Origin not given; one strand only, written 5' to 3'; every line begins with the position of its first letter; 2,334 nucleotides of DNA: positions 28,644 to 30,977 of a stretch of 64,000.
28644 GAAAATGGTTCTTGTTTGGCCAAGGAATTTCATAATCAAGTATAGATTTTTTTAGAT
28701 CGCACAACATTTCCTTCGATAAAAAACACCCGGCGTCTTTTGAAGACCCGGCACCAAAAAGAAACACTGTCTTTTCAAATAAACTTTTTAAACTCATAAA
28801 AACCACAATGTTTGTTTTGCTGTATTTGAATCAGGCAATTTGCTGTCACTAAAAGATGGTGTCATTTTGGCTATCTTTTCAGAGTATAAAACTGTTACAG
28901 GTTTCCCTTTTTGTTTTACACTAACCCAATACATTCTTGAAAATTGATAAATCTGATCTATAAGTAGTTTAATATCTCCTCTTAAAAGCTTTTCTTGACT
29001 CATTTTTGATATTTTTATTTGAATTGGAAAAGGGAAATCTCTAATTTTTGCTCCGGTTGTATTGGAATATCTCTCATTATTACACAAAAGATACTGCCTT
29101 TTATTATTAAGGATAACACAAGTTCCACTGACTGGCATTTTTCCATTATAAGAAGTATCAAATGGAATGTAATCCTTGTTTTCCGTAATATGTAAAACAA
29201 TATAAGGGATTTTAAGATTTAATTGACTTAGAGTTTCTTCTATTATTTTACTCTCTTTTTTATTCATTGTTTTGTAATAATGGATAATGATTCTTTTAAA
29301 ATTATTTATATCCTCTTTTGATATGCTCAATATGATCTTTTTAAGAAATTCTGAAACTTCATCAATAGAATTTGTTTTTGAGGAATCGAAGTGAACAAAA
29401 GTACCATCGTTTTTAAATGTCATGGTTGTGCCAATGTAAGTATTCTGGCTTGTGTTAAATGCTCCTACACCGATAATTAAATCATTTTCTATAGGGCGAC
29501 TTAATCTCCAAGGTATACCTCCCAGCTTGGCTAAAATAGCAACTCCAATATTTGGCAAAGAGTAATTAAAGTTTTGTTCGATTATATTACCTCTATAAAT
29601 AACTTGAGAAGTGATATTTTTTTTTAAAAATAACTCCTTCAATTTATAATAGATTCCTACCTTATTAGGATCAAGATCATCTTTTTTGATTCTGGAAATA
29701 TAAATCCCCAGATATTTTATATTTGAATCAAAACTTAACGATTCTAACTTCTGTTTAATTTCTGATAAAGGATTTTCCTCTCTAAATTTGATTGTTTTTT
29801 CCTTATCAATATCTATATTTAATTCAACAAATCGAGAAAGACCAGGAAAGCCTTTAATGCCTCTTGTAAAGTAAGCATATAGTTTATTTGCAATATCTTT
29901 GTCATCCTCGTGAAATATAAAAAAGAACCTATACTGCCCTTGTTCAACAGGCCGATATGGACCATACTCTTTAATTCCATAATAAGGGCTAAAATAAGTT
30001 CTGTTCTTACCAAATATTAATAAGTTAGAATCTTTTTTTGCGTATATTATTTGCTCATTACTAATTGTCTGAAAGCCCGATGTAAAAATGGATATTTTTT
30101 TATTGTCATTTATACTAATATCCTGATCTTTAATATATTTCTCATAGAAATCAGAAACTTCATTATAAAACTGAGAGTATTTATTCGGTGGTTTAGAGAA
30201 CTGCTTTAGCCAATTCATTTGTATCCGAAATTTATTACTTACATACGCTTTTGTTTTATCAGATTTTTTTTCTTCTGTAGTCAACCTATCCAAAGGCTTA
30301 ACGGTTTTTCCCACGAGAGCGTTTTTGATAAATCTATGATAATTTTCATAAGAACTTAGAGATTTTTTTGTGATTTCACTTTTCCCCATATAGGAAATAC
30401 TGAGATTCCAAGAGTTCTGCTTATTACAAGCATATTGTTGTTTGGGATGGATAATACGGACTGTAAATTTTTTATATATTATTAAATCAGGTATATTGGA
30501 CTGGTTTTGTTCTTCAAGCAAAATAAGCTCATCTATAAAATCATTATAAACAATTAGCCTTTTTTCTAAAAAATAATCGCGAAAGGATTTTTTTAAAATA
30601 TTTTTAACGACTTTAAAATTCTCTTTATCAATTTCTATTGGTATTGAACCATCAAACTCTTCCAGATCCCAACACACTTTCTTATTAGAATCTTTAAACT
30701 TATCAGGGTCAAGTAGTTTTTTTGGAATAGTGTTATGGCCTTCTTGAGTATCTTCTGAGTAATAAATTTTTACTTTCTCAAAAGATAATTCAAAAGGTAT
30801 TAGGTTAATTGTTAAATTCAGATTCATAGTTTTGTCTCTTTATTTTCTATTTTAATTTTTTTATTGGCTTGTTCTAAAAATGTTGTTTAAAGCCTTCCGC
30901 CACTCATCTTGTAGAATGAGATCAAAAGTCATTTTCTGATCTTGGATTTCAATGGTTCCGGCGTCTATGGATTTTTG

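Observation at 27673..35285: Type III RM - dead long-B Argonaute - SIR2 in one apparent operon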

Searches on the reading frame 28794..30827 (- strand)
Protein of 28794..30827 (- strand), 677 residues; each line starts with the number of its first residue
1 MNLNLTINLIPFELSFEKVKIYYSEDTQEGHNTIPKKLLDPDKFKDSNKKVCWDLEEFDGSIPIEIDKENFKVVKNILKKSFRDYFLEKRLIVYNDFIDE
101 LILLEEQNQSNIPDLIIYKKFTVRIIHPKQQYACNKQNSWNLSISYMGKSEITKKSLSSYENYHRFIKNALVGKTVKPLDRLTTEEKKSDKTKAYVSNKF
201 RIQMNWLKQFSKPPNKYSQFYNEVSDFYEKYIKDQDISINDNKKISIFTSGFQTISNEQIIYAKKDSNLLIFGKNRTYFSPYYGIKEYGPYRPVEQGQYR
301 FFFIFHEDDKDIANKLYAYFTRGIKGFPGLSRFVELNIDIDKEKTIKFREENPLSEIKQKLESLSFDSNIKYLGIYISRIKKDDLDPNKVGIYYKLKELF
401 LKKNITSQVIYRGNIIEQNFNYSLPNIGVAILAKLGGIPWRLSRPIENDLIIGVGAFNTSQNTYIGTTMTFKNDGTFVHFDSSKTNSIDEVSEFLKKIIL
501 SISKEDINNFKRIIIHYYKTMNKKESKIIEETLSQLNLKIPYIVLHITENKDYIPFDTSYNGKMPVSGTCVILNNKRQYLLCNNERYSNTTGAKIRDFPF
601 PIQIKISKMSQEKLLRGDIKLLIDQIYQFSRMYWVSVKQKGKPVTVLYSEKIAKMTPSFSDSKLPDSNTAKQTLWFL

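Call 64: predict_structure(alignment_id=A1)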
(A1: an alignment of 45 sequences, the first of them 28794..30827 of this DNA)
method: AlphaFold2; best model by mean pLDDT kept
length: 677 residues; sequences in the alignment: 45
mean_pLDDT: 87.2   pTM: 0.82
mean pLDDT of the five models: 87.2, 86.1, 85.4, 83.7, 82.9
residues with pLDDT >= 90: 346; 70-90: 290; 50-70: 40; < 50: 1
segments of 3 or more residues with pLDDT < 50: none
pLDDT, mean of each block of 10 residues (from residue 1): 81 91 85 88 79 92 92 91 93 84 87 89 87 67 92 94 92 90 92 92 80 80 95 89 87 89 83 91 93 92 97 97 93 94 96 95 93 95 84 93 94 91 93 93 84 83 82 79 86 84 71 85 79 79 86 89 90 81 80 67 82 77 89 79 89 90 90 87
secondary structure, 60 per line:
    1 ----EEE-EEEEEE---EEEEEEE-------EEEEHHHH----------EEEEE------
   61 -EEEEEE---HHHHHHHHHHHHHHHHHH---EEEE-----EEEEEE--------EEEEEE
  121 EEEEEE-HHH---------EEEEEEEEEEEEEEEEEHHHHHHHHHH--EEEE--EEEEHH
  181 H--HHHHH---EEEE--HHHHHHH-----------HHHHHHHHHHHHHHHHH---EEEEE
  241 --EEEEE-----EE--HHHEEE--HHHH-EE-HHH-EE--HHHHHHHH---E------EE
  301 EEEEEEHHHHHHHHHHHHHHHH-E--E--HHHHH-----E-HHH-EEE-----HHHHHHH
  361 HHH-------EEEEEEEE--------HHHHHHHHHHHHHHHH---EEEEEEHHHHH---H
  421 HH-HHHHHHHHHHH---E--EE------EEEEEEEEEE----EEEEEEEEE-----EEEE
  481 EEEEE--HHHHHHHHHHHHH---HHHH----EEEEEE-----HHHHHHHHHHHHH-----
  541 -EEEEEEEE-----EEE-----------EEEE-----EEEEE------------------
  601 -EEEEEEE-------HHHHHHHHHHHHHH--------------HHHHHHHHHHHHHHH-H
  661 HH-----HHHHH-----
elements in order: E5-7 E9-14 E18-24 E32-35 H36-39 E50-54 E62-67 H71-88 E92-95 E101-106 E115-126 E140-156 H157-166 E169-172 E175-178 H184-188 E192-195 H198-204 H216-232 E236-240 E243-247 E260-262 H265-268 H281-288 E299-306 H307-322 H330-334 E346-348 H354-363 E371-378 H387-402 E406-411 H412-416 H424-434 E449-458 E463-471 E477-485 H488-500 H504-507 E512-517 H523-535 E542-549 E555-557 E569-572 E578-582 E602-608 H616-629 H644-658 H668-672

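Call 68: fold_search(model_id=the predicted structure, library=pdb)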
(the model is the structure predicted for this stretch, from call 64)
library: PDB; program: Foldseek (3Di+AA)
matches with E <= 10: 1087; with E <= 0.001: 235
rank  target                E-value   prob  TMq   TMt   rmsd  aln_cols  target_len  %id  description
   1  5awh_B                4.2e-31  1.00  0.67  0.64   8.2       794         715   15  Rhodobacter sphaeroides Argonaute in complex with guide RNA/target DNA heteroduplex (released 2016-07-06)
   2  6d8a_A                4.7e-30  1.00  0.70  0.63   7.4       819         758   15  RsAgo Ternary Complex with guide RNA and Target DNA Containing A-A Bulge Within the Seed Segment of the Target Strand (released 2018-07-25)
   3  6d9k_F                5.2e-30  1.00  0.69  0.63   7.5       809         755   13  Ternary RsAgo Complex with Guide RNA and Target DNA Containing A-G Non-canonical Pair (released 2018-07-25)
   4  5awh_A                1.1e-29  1.00  0.70  0.63   7.2       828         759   15  Rhodobacter sphaeroides Argonaute in complex with guide RNA/target DNA heteroduplex (released 2016-07-06)
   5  6d8p_B                3.5e-29  1.00  0.70  0.64   7.6       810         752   14  Ternary RsAgo Complex Containing Guide RNA Paired with Target DNA (released 2018-07-25)
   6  5guh_A                2.7e-28  1.00  0.70  0.63   6.5       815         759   12  Crystal structure of silkworm PIWI-clade Argonaute Siwi bound to piRNA (released 2016-10-19)
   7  9nhb_A                2.4e-26  1.00  0.66  0.60   9.2       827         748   14  Cryo-EM structure of SIWI-piRNA-target(25-nt)-GTSF1 complex (released 2025-09-17)
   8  9s1e_B                3.0e-26  1.00  0.67  0.64   7.2       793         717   12  Cryo-EM structure of the endogeneous MIWI in complex with pachytene piRNA at 2.8A (released 2026-01-21)
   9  9jh8_A                8.4e-26  1.00  0.64  0.59   7.6       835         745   14  Cryo-EM structure of CpAgo_gDNA-tg_ssDNA monomeric ternary complex (released 2025-07-30)
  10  9s0z_B                1.2e-25  1.00  0.68  0.65   6.9       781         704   12  Cryo-EM structure of the endogeneous MIWI in complex with pachytene piRNA at 3A (released 2026-01-21)
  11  5i4a_A                2.1e-25  1.00  0.60  0.63   6.8       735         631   12  X-ray crystal structure of Marinitoga piezophila Argonaute in complex with 5' OH guide RNA (released 2016-03-30)
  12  9nhd_A                7.9e-25  1.00  0.67  0.62   8.1       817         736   12  Cryo-EM structure of SIWI-piRNA-target(49-nt)-GTSF1-Maelstrom complex (conformation 2) (released 2025-09-17)
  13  9ij0_A                1.2e-24  1.00  0.67  0.61   7.0       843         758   11  Cryo-EM Structure of MILI-piRNA-target (8-nt) (released 2024-11-13)
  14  9nhc_A                1.3e-24  1.00  0.67  0.61   8.3       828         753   13  Cryo-EM structure of SIWI-piRNA-target(49-nt)-GTSF1-Maelstrom complex (released 2025-09-17)
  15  6qzk_A                1.3e-24  1.00  0.65  0.59   8.2       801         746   15  Structure of Clostridium butyricum Argonaute bound to a guide DNA (5' deoxycytidine) and a 19-mer target DNA (released 2019-04-24)
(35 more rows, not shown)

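Call 92: search_solved_structures(query=A1, max_evalue=0.001, show_alignments=0)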
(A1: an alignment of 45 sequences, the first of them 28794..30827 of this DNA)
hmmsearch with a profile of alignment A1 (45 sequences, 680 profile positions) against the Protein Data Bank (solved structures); distinct sequences matched with E-value up to 0.001: 13.
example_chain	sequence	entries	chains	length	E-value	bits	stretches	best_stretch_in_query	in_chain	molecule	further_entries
6t5t_A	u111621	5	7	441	1.5e-32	116.2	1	392-665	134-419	Piwi protein AF_1318 | Piwi protein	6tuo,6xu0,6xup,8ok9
1w9h_A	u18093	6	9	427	1.7e-32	116.1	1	392-665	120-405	HYPOTHETICAL PROTEIN AF1318 | PROTEIN AF1318 | PUTATIVE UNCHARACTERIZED PROTEIN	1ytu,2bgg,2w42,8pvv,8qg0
23wq_f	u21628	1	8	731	4.7e-28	101.4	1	266-663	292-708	EcAgo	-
6d95_A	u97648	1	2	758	9.2e-21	77.3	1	282-676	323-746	Uncharacterized protein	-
5awh_A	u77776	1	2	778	9.9e-21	77.2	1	282-676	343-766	Uncharacterized protein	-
6d8a_A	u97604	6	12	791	1e-20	77.1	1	282-676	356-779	Uncharacterized protein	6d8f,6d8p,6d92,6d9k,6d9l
1yvu_A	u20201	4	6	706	2.8e-09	39.3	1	339-519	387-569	hypothetical protein aq_1447 | Argonaute protein | Argonaute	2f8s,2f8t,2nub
8in8_C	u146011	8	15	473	5.1e-08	35.1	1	270-489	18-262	Piwi domain protein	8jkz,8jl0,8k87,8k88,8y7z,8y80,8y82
9iad_A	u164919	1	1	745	6.2e-06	28.3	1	383-448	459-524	Protein argonaute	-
7kx7_A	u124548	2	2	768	0.00036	22.4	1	393-518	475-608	Piwi-A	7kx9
7yfq_A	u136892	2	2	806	0.00038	22.4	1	393-518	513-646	Piwi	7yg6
9iiy_A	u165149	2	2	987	0.00052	21.9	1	393-518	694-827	Piwi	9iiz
6qzk_A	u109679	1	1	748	0.0007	21.5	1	370-664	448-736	Protein argonaute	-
